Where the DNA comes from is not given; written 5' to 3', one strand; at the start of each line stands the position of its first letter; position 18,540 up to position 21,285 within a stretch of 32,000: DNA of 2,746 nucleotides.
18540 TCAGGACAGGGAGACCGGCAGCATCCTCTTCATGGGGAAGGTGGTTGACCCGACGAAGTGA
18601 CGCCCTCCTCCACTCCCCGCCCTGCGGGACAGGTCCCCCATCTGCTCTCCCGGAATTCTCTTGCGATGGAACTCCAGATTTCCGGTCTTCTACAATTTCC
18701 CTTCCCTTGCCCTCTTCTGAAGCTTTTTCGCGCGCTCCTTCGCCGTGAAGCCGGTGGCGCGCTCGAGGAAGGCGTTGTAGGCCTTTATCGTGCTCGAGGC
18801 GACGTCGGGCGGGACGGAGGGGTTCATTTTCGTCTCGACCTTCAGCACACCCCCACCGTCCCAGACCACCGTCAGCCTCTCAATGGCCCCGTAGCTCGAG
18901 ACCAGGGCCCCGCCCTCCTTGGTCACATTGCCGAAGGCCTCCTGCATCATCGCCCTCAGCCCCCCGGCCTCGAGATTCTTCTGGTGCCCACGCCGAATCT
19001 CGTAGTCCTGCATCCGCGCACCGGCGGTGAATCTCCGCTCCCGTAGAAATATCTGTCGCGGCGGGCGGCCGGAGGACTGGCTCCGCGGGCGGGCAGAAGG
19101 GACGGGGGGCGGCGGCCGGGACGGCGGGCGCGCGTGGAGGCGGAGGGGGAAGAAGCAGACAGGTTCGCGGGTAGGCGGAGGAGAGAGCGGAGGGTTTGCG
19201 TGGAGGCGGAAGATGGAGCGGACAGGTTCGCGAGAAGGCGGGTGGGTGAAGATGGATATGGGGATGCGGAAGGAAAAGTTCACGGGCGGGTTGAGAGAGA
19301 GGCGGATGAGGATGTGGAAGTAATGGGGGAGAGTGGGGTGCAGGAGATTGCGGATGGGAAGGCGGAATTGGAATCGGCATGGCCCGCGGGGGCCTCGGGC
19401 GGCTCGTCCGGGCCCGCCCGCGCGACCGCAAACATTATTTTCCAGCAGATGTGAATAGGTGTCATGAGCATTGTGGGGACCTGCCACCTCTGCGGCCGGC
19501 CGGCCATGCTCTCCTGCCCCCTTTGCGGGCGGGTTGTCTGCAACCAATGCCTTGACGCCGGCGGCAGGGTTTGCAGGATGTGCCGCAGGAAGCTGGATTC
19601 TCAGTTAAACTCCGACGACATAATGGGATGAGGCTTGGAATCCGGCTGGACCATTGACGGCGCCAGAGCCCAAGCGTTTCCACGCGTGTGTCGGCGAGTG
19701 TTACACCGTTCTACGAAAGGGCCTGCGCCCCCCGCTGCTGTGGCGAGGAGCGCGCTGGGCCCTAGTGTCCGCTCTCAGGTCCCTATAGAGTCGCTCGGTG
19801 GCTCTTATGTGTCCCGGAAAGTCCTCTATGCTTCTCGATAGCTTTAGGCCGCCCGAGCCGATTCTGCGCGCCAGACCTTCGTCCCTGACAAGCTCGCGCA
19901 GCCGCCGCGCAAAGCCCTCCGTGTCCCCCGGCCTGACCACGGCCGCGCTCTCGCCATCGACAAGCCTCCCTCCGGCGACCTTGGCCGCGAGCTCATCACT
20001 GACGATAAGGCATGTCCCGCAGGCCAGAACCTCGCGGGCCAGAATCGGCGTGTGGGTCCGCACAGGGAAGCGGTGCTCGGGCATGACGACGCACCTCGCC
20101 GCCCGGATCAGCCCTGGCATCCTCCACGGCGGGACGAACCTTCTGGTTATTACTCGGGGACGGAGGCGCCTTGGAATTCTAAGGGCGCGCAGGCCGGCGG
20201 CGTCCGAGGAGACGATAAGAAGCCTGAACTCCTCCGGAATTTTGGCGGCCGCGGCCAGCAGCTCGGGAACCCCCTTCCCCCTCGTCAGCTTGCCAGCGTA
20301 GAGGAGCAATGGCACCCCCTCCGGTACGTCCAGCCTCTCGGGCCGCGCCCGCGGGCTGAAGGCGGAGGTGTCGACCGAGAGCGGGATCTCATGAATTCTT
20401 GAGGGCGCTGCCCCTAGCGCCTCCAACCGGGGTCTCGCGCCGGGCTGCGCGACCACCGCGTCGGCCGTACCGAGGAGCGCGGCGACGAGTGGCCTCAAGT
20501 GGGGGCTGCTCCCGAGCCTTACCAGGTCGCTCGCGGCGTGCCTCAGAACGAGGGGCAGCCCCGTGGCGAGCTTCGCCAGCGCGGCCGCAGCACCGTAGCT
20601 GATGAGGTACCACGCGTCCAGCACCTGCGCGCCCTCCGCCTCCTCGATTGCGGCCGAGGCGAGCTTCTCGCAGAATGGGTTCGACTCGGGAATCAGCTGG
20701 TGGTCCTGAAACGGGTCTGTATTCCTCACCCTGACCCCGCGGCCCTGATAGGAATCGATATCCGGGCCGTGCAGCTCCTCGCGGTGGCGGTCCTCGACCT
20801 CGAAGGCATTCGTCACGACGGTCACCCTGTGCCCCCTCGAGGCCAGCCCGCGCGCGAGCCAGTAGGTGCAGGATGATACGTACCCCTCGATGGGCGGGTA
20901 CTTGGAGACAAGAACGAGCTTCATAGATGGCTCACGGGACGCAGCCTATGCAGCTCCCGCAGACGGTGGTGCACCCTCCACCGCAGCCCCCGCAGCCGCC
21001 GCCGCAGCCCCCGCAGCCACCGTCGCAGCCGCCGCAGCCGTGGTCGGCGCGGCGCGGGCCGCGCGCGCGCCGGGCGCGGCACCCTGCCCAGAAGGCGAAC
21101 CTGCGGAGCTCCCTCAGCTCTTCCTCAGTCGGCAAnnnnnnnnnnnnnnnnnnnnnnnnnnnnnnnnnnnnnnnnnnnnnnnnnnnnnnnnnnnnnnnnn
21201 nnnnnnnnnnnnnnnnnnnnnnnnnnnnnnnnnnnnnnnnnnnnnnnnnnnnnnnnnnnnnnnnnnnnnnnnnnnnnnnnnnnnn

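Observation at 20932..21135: Cys/Gly-repeat ORF: evidence for protein-level selection rather than a plain DNA microsatellite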

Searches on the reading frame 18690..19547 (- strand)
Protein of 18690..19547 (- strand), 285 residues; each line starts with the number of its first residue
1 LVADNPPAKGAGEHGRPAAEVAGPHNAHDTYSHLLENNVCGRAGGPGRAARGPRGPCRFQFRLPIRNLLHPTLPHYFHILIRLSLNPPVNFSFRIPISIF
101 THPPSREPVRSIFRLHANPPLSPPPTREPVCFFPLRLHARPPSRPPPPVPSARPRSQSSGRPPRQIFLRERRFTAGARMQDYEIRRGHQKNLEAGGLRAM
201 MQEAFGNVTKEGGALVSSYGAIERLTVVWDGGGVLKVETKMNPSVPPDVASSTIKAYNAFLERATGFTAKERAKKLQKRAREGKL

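Call 12: search_protein_families(library=pfam, proteins=[window:18690-19547:-], max_evalue=0.01)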
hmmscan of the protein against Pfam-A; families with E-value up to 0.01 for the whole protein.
window:18690-19547:- (285 aa): 1 family
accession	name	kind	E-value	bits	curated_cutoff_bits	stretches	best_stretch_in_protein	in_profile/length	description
PF18446.7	DUF5611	-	1.8e-26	93.2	25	1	179-278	1-102/102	Domain of unknown function (DUF5611)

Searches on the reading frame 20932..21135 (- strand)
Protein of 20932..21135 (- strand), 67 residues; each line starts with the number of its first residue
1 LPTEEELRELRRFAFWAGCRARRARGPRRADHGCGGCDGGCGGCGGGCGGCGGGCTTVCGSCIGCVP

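Call 7: search_protein_families(library=ncbifam, proteins=[window:20932-21135:-], max_evalue=1)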
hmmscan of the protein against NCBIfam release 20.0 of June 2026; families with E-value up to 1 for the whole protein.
window:20932-21135:- (67 aa): 0 families

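Call 8: search_protein_families(library=pfam, proteins=[window:20932-21135:-], max_evalue=1)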
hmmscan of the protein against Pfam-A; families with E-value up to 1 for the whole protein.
window:20932-21135:- (67 aa): 0 families

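Call 13: find_homologous_proteins(query=window:20935-21135:-, max_evalue=10)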
Query seq(67 aa) (67 aa): 13 proteins with E <= 10 among 1815 candidates.
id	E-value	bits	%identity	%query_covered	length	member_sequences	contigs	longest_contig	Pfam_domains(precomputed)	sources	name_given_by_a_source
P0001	1.1e-35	139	100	100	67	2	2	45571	-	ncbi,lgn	ncbi:MAG: hypothetical protein QW379_08115 [Thermoplasmata archaeon]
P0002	5.3e-25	105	77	100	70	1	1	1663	-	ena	-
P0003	5.2e-18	83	70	100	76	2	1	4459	-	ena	-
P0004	5.2e-15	73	-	-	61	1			-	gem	-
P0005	4.8e-14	70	61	100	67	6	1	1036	-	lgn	-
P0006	1.2e-12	66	64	100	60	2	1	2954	-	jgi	-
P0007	1.2e-11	62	63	93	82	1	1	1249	-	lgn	-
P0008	5.9e-2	32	-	-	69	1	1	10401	-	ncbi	-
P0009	5.9e-1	28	-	-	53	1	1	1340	-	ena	-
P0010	1.0e+0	28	-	-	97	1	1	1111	-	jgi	jgi:hypothetical protein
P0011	5.5e+0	25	-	-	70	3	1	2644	-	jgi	jgi:hypothetical protein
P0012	5.9e+0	25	-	-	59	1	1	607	PF12669.13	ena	-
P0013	1.0e+1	24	-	-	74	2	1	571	-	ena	-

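Call 17: find_encoding_contigs(protein=P0002, flank=5000, max_places=3)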
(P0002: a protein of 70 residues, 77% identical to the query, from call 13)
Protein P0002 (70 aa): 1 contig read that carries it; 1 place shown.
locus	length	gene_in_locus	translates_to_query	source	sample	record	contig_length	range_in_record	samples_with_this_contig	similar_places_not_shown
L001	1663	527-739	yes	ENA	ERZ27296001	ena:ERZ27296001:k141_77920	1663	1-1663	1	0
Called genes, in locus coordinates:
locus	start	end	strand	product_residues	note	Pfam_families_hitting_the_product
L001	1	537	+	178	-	?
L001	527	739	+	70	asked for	-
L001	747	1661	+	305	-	?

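Call 18: find_encoding_contigs(protein=P0003, flank=5000, max_places=3)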
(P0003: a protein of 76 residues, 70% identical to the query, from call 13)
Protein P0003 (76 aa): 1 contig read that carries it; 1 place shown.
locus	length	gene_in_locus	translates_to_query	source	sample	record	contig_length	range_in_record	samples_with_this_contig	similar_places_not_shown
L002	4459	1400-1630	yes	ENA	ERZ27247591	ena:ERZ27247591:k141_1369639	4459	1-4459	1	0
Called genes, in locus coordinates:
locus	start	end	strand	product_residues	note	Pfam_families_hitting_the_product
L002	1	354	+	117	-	?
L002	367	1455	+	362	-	PF04055:Radical_SAM, PF13186:SPASM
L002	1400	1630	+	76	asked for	-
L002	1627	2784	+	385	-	PF13477:Glyco_trans_4_2 (faint), PF13439:Glyco_transf_4, PF13579:Glyco_trans_4_4, PF00534:Glycos_transf_1, PF13692:Glyco_trans_1_4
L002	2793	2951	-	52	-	-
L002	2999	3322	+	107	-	PF18446:DUF5611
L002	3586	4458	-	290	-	?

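Call 19: find_encoding_contigs(protein=P0006, flank=5000, max_places=3)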
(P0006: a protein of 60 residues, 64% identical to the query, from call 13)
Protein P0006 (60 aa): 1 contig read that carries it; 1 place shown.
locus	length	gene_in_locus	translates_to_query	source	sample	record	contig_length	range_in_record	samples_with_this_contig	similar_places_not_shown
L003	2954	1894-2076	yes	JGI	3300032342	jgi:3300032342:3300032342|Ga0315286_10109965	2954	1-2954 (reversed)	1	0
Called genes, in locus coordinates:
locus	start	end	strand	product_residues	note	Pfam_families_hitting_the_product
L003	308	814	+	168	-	PF07719:TPR_2 (faint), PF13181:TPR_8 (faint), PF13428:TPR_14 (faint), PF00515:TPR_1 (faint), PF13414:TPR_11, PF14559:TPR_19 (faint), PF13431:TPR_17 (faint)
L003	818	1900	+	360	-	PF04055:Radical_SAM, PF13186:SPASM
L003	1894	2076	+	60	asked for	-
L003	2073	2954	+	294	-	?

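Call 47: search_protein_representatives(alignment_id=A3)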
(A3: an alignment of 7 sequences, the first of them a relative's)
Query: 7 sequences, 61 profile positions. Proteins with E-value up to 0.001 (for the whole library): 9; up to 1e-10: 6; up to 1e-30: 0. The best 9 are listed.
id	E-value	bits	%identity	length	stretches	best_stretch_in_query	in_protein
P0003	7.1e-28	113.0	-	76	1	1-61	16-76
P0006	2.6e-26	108.0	-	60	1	1-61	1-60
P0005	2.8e-26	108.0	-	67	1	1-61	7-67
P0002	5.7e-26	106.9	-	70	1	1-61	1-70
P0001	6.8e-25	103.5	-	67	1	1-61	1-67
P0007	1.0e-19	86.9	-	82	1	1-61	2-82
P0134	8.1e-06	42.4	-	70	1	8-59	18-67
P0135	1.0e-04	38.9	-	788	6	23-52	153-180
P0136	6.3e-04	36.3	-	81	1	8-59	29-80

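Call 57: search_protein_families(library=ncbifam, proteins=[L003:818-1900:+], max_evalue=1e-40)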
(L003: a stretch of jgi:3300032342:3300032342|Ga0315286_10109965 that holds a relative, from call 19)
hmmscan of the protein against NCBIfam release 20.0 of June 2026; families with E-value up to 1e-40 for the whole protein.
L003:818-1900:+ (360 aa): 5 families
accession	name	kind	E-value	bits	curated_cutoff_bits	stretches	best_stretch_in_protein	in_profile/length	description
TIGR04340.1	rSAM_ACGX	hypoth_equivalog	1.8e-88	297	400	1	13-358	2-341/341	radical SAM/SPASM domain protein, ACGX system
TIGR04082.1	rSAM_for_selen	equivalog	2.1e-60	204.9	350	1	12-354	197-515/516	thio(seleno)oxazole modification radical SAM maturase SbtM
TIGR04545.1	rSAM_ahbD_hemeb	equivalog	9.4e-49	166.7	500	1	15-354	1-335/339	heme b synthase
TIGR04055.1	rSAM_NirJ2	equivalog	6.4e-43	147.5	500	1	16-354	2-322/326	putative heme d1 biosynthesis radical SAM protein NirJ2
TIGR04053.2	TIGR04053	equivalog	3.5e-41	141.7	395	0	12-355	6-363/366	TIGR04053 family radical SAM/SPASM domain-containing protein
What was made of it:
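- On ACGX system: Seven FW/GT-linked enzymes score 276-339 bits (call 57).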

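Call 60: find_homologous_proteins(query=A4, max_evalue=0.001)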
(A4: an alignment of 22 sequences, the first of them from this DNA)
Query A4 (22 sequences) (67 aa, profile of the alignment): 25 proteins with E <= 0.001 among 8000 candidates.
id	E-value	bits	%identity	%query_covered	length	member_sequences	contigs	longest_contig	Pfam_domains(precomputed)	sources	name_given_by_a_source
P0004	1.3e-12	65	-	-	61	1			-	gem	-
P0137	3.9e-12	64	-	-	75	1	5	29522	-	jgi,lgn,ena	-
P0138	4.4e-12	64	22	69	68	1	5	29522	-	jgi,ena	-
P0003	5.6e-12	63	70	100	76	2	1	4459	-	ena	-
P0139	7.4e-12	63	28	75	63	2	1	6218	-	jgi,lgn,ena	-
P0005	2.7e-11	61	61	100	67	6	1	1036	-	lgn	-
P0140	1.2e-10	59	24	75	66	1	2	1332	-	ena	-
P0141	1.8e-10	58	17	49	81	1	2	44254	-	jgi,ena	-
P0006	2.4e-10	58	64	100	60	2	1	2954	-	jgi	-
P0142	7.7e-10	56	-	-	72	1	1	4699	-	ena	-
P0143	1.3e-9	56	29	81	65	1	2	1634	-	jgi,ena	-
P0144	1.6e-9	55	-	-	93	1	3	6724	-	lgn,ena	-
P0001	1.8e-9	55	100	100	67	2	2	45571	-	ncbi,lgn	ncbi:MAG: hypothetical protein QW379_08115 [Thermoplasmata archaeon]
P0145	3.3e-9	54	31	67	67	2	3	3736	-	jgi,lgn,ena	-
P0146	8.8e-9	53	50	21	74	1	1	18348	-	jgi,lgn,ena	-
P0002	3.3e-6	45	77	100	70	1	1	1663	-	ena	-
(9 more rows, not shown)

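Call 73: predict_structure(alignment_id=A3)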
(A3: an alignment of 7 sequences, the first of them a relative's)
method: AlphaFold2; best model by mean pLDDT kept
length: 67 residues; sequences in the alignment: 7
mean_pLDDT: 50.5   pTM: 0.27
mean pLDDT of the five models: 50.5, 47.9, 47.8, 46.9, 46.5
residues with pLDDT >= 90: 1; 70-90: 16; 50-70: 8; < 50: 42
segments of 3 or more residues with pLDDT < 50: 26-67
pLDDT, mean of each block of 10 residues (from residue 1): 85 74 50 35 36 34 34
secondary structure, 60 per line:
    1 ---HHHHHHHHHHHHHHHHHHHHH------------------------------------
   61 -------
elements in order: H4-24
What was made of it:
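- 21037..21135 (-): Leader region, residues 1-33. It is charged and predicted helical over residues 4-24. Its length and sequence vary after the FW motif. AlphaFold helix with pLDDT 74-85 (call 73).
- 20935..21036 (-): Core peptide, residues 34-67: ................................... It has 10 Cys with spacing x2/x3/x2/x3/x2/x3/x3/x2/x2. Predicted disordered, pLDDT about 35 (call 73).
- On RiPP precursor peptides (general): The leader is a predicted helix and the core is disordered (call 73).
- Checked: The leader is charged (9 K/R, 5 D/E) and predicted helical (residues 4-24, pLDDT 74-85, call 73).
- The leader is a predicted helix and the core is disordered (call 73), as is typical of RiPP precursors.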
